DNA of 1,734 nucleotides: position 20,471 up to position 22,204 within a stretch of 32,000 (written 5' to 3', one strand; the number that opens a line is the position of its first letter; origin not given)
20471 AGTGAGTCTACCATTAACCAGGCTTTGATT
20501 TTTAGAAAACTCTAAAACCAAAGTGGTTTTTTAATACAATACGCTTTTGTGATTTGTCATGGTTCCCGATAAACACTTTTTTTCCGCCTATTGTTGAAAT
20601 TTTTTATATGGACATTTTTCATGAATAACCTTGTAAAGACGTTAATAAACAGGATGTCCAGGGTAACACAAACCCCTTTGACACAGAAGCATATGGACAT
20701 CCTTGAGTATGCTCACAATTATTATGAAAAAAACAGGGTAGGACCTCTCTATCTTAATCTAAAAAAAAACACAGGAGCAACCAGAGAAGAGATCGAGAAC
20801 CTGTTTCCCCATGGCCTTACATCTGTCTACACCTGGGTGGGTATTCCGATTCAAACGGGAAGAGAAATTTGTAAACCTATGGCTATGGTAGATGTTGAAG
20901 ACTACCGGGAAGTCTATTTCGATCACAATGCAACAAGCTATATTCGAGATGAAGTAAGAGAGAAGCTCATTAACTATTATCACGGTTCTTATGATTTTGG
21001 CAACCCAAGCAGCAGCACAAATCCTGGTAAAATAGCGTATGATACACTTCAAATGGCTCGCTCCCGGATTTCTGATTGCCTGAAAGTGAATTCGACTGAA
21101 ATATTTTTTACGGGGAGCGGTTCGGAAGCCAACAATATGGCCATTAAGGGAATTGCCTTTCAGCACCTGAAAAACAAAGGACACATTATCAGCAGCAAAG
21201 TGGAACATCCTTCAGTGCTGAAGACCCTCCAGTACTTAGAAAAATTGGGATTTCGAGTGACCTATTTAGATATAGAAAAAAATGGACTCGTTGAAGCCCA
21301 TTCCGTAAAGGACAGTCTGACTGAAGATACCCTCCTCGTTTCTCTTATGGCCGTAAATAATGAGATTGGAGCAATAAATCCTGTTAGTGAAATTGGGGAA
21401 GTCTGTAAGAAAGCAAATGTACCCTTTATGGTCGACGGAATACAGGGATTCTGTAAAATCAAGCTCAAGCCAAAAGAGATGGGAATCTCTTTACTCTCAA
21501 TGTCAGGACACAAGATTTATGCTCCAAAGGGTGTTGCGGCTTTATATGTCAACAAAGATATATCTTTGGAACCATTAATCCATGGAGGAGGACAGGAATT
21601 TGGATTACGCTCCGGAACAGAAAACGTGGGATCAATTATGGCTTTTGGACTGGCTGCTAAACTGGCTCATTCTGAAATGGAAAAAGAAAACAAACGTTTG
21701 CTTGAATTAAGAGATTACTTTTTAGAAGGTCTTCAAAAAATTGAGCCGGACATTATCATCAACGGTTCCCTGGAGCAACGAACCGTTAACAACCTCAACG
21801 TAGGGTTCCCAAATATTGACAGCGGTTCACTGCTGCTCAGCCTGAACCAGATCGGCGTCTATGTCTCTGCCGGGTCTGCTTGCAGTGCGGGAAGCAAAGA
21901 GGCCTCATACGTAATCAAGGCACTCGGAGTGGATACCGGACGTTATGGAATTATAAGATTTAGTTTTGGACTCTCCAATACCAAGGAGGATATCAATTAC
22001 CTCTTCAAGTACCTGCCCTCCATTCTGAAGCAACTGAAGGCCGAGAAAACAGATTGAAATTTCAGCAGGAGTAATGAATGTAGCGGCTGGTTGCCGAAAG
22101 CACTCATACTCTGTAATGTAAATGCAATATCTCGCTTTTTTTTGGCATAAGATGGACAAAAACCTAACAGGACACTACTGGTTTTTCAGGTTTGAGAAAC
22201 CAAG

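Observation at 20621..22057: TusE/DsrC-like sulfur-acceptor domain fused to a NifS/IscS cysteine desulfurase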

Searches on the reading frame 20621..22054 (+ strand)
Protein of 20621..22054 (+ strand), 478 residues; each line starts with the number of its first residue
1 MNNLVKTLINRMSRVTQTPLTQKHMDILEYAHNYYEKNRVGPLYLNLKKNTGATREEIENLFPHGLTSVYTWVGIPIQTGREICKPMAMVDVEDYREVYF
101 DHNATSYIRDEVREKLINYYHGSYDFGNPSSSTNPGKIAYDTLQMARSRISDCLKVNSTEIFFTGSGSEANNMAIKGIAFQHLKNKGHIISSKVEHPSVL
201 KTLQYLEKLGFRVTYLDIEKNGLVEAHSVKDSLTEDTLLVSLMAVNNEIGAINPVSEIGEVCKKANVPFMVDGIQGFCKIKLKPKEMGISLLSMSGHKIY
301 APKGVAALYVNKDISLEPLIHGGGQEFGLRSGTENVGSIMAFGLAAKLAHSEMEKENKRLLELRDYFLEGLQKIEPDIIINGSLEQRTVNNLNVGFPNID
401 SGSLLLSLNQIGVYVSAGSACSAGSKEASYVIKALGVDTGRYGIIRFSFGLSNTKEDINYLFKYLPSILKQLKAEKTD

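Call 3: search_protein_families(library=pfam, proteins=[window:20621-22054:+], max_evalue=0.1)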
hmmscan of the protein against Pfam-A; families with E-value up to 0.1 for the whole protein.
window:20621-22054:+ (478 aa): 6 families
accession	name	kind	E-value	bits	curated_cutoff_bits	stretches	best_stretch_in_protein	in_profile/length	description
PF00266.25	Aminotran_5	-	5.7e-70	236.6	21.5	1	98-461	1-371/371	Aminotransferase class-V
PF04358.19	DsrC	-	7.2e-05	23.6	24.9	1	7-67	24-91/107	DsrC like protein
PF00155.27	Aminotran_1_2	-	0.00028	20.6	19.7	1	148-379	49-296/361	Aminotransferase class I and II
PF01212.27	Beta_elim_lyase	-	0.0018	18.1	27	1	159-273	48-169/288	Beta-eliminating lyase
PF01041.23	DegT_DnrJ_EryC1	-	0.0026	17.5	19.8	1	164-277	45-150/360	DegT/DnrJ/EryC1/StrS aminotransferase family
PF01053.26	Cys_Met_Meta_PP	-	0.027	13.5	27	1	161-274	70-175/381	Cys/Met metabolism PLP-dependent enzyme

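Call 4: search_protein_families(library=ncbifam, proteins=[window:20621-22054:+], max_evalue=0.1)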
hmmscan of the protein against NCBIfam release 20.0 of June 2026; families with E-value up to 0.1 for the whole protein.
window:20621-22054:+ (478 aa): 43 families (the best 25 are shown)
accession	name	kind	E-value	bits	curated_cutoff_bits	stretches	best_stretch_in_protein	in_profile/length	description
TIGR03402.1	FeS_nifS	equivalog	1.2e-121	406.1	530.75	1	98-474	1-375/379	cysteine desulfurase NifS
NF010611.0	PRK14012.1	equivalog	5.6e-109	364.8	548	1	98-473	7-383/406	IscS subfamily cysteine desulfurase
TIGR02006.1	IscS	equivalog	6.3e-108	361.3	643.2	1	98-473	5-379/402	IscS subfamily cysteine desulfurase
TIGR03235.1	DNA_S_dndA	equivalog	1.2e-98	330.6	480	1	99-448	1-352/353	cysteine desulfurase DndA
NF002806.0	PRK02948.1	subfamily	6.8e-82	275.5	304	1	98-475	2-378/381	IscS subfamily cysteine desulfurase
TIGR03403.1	nifS_epsilon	equivalog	7.9e-81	271.8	587.7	1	98-473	1-377/382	NifS family cysteine desulfurase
TIGR01977.1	am_tr_V_EF2568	hypoth_equivalog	5.8e-46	157.2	377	1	98-465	1-373/376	cysteine desulfurase family protein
TIGR01979.1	sufS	subfamily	8.4e-43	146.7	475.1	1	91-470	13-400/403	SufS family cysteine desulfurase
NF040779.1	Sec_lyase_SclA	exception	1.5e-28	99.8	525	1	98-469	1-377/378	selenocysteine lyase SclA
NF006791.0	PRK09295.1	equivalog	2e-26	93.1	661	1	86-470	13-403/406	cysteine desulfurase SufS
NF041166.1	f2_encap_cargo1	exception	2.7e-25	89.5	800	1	92-324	241-475/623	family 2A encapsulin nanocompartment cargo protein cysteine desulfurase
NF008126.0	PRK10874.1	equivalog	1.7e-23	83.4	607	1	97-469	20-396/401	cysteine desulfurase CsdA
TIGR03392.1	FeS_syn_CsdA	equivalog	4.4e-23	82.1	493.6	1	96-469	16-393/398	cysteine desulfurase CsdA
TIGR01976.1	am_tr_V_VC1184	hypoth_equivalog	2.3e-12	46.9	352.35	1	96-313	18-234/401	cysteine desulfurase-like protein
TIGR04343.1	egtE_PLP_lyase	equivalog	1.1e-11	44.1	400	1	141-314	54-219/370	ergothioneine biosynthesis PLP-dependent enzyme EgtE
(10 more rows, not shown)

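Call 6: find_homologous_proteins(query=window:20621-22054:+, max_evalue=0.00001)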
Query window:20621-22054:+ (478 aa): 7994 proteins with E <= 0.00001 among 8000 candidates; the best 120 are listed.
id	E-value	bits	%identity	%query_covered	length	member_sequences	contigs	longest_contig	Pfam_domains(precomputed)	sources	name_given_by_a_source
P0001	0.0e+0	1069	100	100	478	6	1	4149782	PF00266.26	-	-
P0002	4.8e-248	842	77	99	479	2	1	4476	PF00155.28,PF00266.26,PF04358.20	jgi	jgi:cysteine desulfurase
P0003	7.2e-245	831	77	99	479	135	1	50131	PF00155.28,PF00266.26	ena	-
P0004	2.5e-243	826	76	99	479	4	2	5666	PF00266.26,PF04358.20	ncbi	-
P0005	4.4e-243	825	76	99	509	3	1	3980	PF00266.26,PF04358.20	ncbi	-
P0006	6.6e-243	825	76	99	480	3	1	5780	PF00155.28,PF00266.26,PF04358.20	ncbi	-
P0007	8.2e-243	824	76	99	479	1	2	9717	PF00266.26,PF04358.20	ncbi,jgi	ncbi:MAG: TusE/DsrC/DsvC family sulfur relay protein [Planctomycetota bacterium]|jgi:cysteine desulf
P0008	9.9e-243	824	75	99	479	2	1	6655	PF00155.28,PF00266.26,PF04358.20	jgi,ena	-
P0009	1.6e-242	823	76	99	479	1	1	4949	PF00266.26,PF04358.20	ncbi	-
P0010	1.0e-241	821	76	99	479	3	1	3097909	PF00155.28,PF00266.26,PF04358.20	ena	-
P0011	1.2e-241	820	76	98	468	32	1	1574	PF00155.28,PF00266.26,PF04358.20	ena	-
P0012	7.9e-241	818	78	98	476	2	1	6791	PF00266.26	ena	-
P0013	4.2e-238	809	75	99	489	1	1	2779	PF00266.26,PF04358.20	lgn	-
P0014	2.0e-236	803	76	97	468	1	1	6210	PF00155.28,PF00266.26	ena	-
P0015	4.8e-236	802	76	98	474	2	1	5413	PF00155.28,PF00266.26,PF04358.20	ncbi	-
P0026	3.0e-229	780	71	98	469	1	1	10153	PF00155.28,PF00266.26,PF04358.20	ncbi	-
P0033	1.8e-215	734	69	99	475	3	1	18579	PF00266.26,PF04358.20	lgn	-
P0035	8.9e-213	725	69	99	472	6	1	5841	PF00266.26,PF04358.20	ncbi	-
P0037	2.0e-210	718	68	99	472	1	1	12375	PF00266.26,PF04358.20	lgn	-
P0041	1.1e-205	702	65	99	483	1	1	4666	PF00266.26,PF04358.20,PF01041.24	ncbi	-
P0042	9.9e-205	699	64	99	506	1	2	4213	PF00266.26,PF04358.20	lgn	-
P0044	6.0e-204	696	64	99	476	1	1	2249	PF00266.26,PF04358.20,PF01041.24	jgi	-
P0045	9.5e-204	696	65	100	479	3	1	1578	PF00155.28,PF00266.26,PF04358.20,PF01041.24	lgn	-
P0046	1.1e-203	695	64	100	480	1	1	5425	PF00266.26,PF04358.20,PF01041.24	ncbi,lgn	-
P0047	2.2e-203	694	64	99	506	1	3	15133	PF00266.26,PF04358.20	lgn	-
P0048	3.6e-203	694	65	99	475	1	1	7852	PF00266.26,PF04358.20,PF01212.28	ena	-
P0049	6.3e-203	693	65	99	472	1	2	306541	PF00266.26,PF01212.28,PF01041.24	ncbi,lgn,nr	ncbi:MAG: aminotransferase class V-fold PLP-dependent enzyme [Anaerolineaceae bacterium]|nr:aminotra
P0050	6.5e-203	693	65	100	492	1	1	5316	PF00266.26,PF04358.20,PF01212.28,PF01041.24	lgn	-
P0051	1.2e-202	692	64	100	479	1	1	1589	PF00155.28,PF00266.26,PF04358.20,PF01212.28,PF01041.24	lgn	-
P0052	3.0e-202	691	63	99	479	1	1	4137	PF00266.26,PF04358.20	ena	-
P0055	6.3e-202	690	64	99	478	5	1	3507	PF00266.26,PF04358.20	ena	-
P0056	6.5e-202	689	62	99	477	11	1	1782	PF00266.26,PF04358.20,PF01041.24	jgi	-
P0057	8.5e-202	689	65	96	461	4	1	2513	PF00266.26,PF04358.20,PF01212.28,PF01041.24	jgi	jgi:cysteine desulfurase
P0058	1.6e-201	688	63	99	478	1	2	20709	PF00155.28,PF00266.26,PF04358.20,PF01041.24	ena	-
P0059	5.1e-201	687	63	99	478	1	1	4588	PF00266.26,PF04358.20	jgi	-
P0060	6.6e-201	686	64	99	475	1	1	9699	PF00155.28,PF00266.26,PF04358.20,PF01212.28,PF01041.24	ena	-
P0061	7.9e-201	686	63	99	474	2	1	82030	PF00155.28,PF00266.26,PF04358.20,PF01212.28,PF01041.24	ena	-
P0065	1.7e-199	681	62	99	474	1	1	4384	PF00266.26,PF04358.20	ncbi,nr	ncbi:MAG: aminotransferase class V-fold PLP-dependent enzyme [bacterium]|nr:aminotransferase class V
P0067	3.3e-199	681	63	100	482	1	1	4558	PF00155.28,PF00266.26,PF04358.20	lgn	-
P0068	3.9e-199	680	63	99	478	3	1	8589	PF00266.26,PF04358.20,PF01041.24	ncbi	-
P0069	5.2e-199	680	63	99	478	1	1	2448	PF00266.26,PF04358.20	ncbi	-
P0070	1.5e-198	678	63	99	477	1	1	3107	PF00266.26,PF04358.20,PF01041.24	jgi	-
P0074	7.4e-198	676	62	100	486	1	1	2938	PF00266.26,PF04358.20,PF01212.28,PF01041.24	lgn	-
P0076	1.2e-197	675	62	100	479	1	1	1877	PF00266.26,PF04358.20,PF01212.28,PF01041.24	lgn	-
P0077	1.4e-197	675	62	100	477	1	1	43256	PF00266.26,PF04358.20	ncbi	-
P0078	1.9e-197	675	61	99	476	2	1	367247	PF00266.26,PF04358.20,PF01212.28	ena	-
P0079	2.1e-197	675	62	99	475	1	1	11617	PF00266.26,PF04358.20,PF01041.24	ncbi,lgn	-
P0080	3.0e-197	674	63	99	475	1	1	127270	PF00266.26,PF04358.20,PF01212.28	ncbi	-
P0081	3.4e-197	674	60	99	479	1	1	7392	PF00266.26,PF04358.20,PF01041.24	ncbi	-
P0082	8.6e-197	673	62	100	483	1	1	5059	PF00266.26,PF04358.20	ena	-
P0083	1.2e-196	672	63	99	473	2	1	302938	PF00266.26,PF04358.20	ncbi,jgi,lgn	-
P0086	3.0e-195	668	62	99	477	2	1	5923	PF00155.28,PF00266.26,PF04358.20,PF01041.24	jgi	jgi:cysteine desulfurase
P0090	5.2e-194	663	61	99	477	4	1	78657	PF00266.26,PF04358.20,PF01041.24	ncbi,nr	ncbi:MAG: aminotransferase class V-fold PLP-dependent enzyme [Desulfobacteraceae bacterium]|nr:MAG: 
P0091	9.8e-194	663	62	100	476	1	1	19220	PF00266.26,PF04358.20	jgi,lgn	jgi:cysteine desulfurase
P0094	7.1e-193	660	60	99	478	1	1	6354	PF00266.26,PF04358.20,PF01041.24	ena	-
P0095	7.4e-193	660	62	99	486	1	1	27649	PF00266.26,PF04358.20,PF01041.24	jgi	jgi:cysteine desulfurase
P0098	1.7e-192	658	62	99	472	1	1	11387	PF00266.26,PF04358.20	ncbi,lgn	-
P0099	6.6e-192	656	61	100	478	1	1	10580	PF00266.26,PF04358.20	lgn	-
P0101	9.4e-192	656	61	99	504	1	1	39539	PF00266.26,PF04358.20,PF01212.28,PF01041.24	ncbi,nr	ncbi:MAG: TusE/DsrC/DsvC family sulfur relay protein [Nitrospirae bacterium]|nr:TusE/DsrC/DsvC famil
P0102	1.2e-191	656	62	97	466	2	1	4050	PF00266.26,PF04358.20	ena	-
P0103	2.2e-191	655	60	99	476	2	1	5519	PF00266.26,PF04358.20,PF01041.24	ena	-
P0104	2.5e-191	655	61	99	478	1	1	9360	PF00266.26,PF04358.20,PF01212.28,PF01041.24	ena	-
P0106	3.5e-191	654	61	99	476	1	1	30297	PF00266.26,PF04358.20,PF01041.24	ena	-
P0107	4.5e-191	654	59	99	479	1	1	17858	PF00155.28,PF00266.26,PF04358.20,PF01212.28,PF01041.24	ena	-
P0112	2.1e-190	652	60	99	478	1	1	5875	PF00266.26,PF04358.20,PF01212.28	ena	-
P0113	2.7e-190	651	61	99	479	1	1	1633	PF00266.26,PF04358.20,PF01041.24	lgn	-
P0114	2.9e-190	651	62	99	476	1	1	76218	PF00266.26,PF04358.20,PF01212.28,PF01041.24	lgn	-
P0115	3.2e-190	651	62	99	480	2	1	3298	PF00266.26,PF04358.20,PF01041.24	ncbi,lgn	-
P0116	3.2e-190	651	60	100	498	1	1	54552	PF00266.26,PF04358.20,PF01041.24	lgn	-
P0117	3.6e-190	651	59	100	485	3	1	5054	PF00266.26,PF04358.20,PF01041.24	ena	-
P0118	3.7e-190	651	61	99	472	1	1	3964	PF00155.28,PF00266.26,PF04358.20,PF01212.28,PF01041.24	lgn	-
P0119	5.2e-190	650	60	98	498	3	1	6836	PF00155.28,PF00266.26,PF04358.20,PF01212.28,PF01041.24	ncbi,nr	ncbi:MAG: Cysteine desulfurase [Syntrophus sp. PtaB.Bin001]|nr:MAG: Cysteine desulfurase [Syntrophus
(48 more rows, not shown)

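Call 14: find_encoding_contigs(protein=P0049, flank=8000, max_places=2)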
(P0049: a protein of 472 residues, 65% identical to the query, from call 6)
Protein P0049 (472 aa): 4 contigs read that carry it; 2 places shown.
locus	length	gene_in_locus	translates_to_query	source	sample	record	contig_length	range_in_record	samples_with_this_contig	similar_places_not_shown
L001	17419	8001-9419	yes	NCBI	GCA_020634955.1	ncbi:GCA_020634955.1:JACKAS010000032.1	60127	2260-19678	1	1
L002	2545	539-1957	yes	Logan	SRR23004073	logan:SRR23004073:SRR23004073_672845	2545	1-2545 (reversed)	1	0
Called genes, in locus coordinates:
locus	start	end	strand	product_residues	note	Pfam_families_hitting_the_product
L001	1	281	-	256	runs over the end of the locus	PF13489:Methyltransf_23, PF08241:Methyltransf_11, PF08242:Methyltransf_12, PF13649:Methyltransf_25 (weak), PF13847:Methyltransf_31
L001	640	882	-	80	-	-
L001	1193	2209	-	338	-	PF00072:Response_reg, PF00196:GerE, PF08281:Sigma70_r4_2 (weak)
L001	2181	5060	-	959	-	PF01590:GAF, PF13185:GAF_2, PF13492:GAF_3, PF00512:HisKA, PF02518:HATPase_c, PF00072:Response_reg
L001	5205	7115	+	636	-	PF00072:Response_reg, PF13379:NMT1_2, PF01584:CheW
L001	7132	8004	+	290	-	PF02596:DUF169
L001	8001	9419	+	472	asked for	PF00266:Aminotran_5, PF01212:Beta_elim_lyase (weak), PF01041:DegT_DnrJ_EryC1 (weak)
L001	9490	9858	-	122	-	-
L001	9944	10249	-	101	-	-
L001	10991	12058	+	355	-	PF01447:Peptidase_M4, PF02868:Peptidase_M4_C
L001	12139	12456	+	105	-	PF20242:Emfourin (weak)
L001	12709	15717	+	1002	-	PF09137:Glucodextran_N, PF00723:Glyco_hydro_15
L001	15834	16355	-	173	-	PF03061:4HBT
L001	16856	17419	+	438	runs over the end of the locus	PF13433:Peripla_BP_5, PF13458:Peripla_BP_6, PF01094:ANF_receptor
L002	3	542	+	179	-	?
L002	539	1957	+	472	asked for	PF00266:Aminotran_5, PF01212:Beta_elim_lyase (weak), PF01041:DegT_DnrJ_EryC1 (weak)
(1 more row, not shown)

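Call 15: find_encoding_contigs(protein=P0078, flank=8000, max_places=2)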
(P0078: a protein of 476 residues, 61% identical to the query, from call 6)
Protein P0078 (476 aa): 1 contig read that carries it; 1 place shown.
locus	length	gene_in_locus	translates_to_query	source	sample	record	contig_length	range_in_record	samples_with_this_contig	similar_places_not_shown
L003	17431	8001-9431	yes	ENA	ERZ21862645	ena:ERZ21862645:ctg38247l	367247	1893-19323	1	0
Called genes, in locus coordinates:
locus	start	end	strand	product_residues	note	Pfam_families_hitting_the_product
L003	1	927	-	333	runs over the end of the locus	PF00044:Gp_dh_N, PF02800:Gp_dh_C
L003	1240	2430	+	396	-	PF00162:PGK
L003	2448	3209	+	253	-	PF00121:TIM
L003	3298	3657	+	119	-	PF03840:SecG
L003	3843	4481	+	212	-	-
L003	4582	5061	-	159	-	PF01978:TrmB (weak), PF01047:MarR (weak), PF12802:MarR_2, PF01325:Fe_dep_repress (faint), PF13463:HTH_27 (weak)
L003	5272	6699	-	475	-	PF04015:DUF362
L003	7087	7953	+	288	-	PF02596:DUF169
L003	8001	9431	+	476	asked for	PF04358:DsrC (weak), PF00266:Aminotran_5, PF01212:Beta_elim_lyase (weak)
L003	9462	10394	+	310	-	PF13379:NMT1_2, PF09084:NMT1 (weak), PF12974:Phosphonate-bd (weak)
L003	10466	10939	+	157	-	PF00583:Acetyltransf_1, PF13673:Acetyltransf_10 (weak), PF13508:Acetyltransf_7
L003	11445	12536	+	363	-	PF02746:MR_MLE_N, PF13378:MR_MLE_C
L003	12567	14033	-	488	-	-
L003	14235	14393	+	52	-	-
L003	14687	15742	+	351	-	PF08241:Methyltransf_11, PF04606:Ogr_Delta (faint)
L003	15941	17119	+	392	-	PF01546:Peptidase_M20, PF07687:M20_dimer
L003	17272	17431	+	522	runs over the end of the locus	PF00496:SBP_bac_5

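Call 16: find_encoding_contigs(protein=P0090, flank=8000, max_places=2)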
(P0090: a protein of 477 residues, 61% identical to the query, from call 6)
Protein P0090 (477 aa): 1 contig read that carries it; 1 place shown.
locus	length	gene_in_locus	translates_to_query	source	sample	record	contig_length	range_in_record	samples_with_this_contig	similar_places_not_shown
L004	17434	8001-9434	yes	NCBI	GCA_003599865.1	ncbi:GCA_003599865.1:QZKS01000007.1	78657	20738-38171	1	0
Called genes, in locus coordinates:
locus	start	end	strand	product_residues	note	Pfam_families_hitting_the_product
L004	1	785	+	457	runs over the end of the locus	-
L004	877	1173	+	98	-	-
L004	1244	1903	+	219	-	PF02169:LPP20 (faint)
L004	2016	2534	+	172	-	PF02310:B12-binding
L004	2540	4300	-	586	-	PF01435:Peptidase_M48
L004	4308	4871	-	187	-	PF02677:QueH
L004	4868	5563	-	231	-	PF01168:Ala_racemase_N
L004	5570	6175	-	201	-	PF02545:Maf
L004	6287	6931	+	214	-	PF27252:AF_1314_C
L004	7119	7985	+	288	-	PF02596:DUF169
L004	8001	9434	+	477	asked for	PF04358:DsrC, PF00266:Aminotran_5, PF01041:DegT_DnrJ_EryC1 (weak)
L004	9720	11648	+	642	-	PF00989:PAS, PF08448:PAS_4, PF13188:PAS_8 (weak), PF13426:PAS_9, PF00512:HisKA, PF02518:HATPase_c, PF00072:Response_reg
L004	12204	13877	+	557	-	PF02690:Na_Pi_cotrans, PF01895:PhoU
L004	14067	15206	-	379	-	PF01476:LysM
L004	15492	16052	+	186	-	PF12917:YfbR-like (weak), PF13023:HD_3, PF01966:HD (weak)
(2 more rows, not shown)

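Call 35: search_solved_structures(query=window:20621-22054:+, max_evalue=1e-30, show_alignments=2)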
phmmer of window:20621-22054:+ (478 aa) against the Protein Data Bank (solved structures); distinct sequences matched with E-value up to 1e-30: 27.
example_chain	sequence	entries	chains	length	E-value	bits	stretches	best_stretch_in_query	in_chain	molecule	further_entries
3lvj_A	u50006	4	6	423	1.6e-81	277.7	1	98-466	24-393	Cysteine desulfurase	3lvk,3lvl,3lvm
1p3w_B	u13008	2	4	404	1.6e-81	277.7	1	98-466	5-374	Cysteine desulfurase | Cysteine desulfurase IscS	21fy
9wep_A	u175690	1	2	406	9.6e-80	271.9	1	96-473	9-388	cysteine desulfurase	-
4r5f_A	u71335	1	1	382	8.2e-79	268.8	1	98-474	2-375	Cysteine desulfurase IscS 2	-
4eb5_A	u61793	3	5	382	5.5e-78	266.1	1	98-474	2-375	Probable cysteine desulfurase 2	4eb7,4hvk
9wer_A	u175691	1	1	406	1.2e-77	265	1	96-473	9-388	cysteine desulfurase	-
9wew_A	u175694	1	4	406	1.6e-77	264.5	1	96-473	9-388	cysteine desulfurase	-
9wf8_A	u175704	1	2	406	4.2e-77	263.2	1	96-473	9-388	cysteine desulfurase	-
5usr_A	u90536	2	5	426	8.8e-77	262.1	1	92-472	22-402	Cysteine desulfurase, mitochondrial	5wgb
8tvt_A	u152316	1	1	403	1.8e-76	261.1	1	95-472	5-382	Cysteine desulfurase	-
5wkp_A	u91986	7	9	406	1.8e-76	261.1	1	95-472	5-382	Cysteine desulfurase, mitochondrial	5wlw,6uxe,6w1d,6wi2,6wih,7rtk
1ecx_A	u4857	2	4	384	2e-76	260.9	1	97-471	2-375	AMINOTRANSFERASE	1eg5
8pk8_A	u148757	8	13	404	2.1e-76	260.9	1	96-472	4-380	Cysteine desulfurase | Isoform Mitochondrial of Cysteine desulfurase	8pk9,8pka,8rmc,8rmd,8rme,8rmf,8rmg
6nzu_A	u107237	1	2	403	2.6e-76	260.5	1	96-472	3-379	Cysteine desulfurase, mitochondrial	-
9wfb_A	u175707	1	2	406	2.8e-76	260.5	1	96-473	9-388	cysteine desulfurase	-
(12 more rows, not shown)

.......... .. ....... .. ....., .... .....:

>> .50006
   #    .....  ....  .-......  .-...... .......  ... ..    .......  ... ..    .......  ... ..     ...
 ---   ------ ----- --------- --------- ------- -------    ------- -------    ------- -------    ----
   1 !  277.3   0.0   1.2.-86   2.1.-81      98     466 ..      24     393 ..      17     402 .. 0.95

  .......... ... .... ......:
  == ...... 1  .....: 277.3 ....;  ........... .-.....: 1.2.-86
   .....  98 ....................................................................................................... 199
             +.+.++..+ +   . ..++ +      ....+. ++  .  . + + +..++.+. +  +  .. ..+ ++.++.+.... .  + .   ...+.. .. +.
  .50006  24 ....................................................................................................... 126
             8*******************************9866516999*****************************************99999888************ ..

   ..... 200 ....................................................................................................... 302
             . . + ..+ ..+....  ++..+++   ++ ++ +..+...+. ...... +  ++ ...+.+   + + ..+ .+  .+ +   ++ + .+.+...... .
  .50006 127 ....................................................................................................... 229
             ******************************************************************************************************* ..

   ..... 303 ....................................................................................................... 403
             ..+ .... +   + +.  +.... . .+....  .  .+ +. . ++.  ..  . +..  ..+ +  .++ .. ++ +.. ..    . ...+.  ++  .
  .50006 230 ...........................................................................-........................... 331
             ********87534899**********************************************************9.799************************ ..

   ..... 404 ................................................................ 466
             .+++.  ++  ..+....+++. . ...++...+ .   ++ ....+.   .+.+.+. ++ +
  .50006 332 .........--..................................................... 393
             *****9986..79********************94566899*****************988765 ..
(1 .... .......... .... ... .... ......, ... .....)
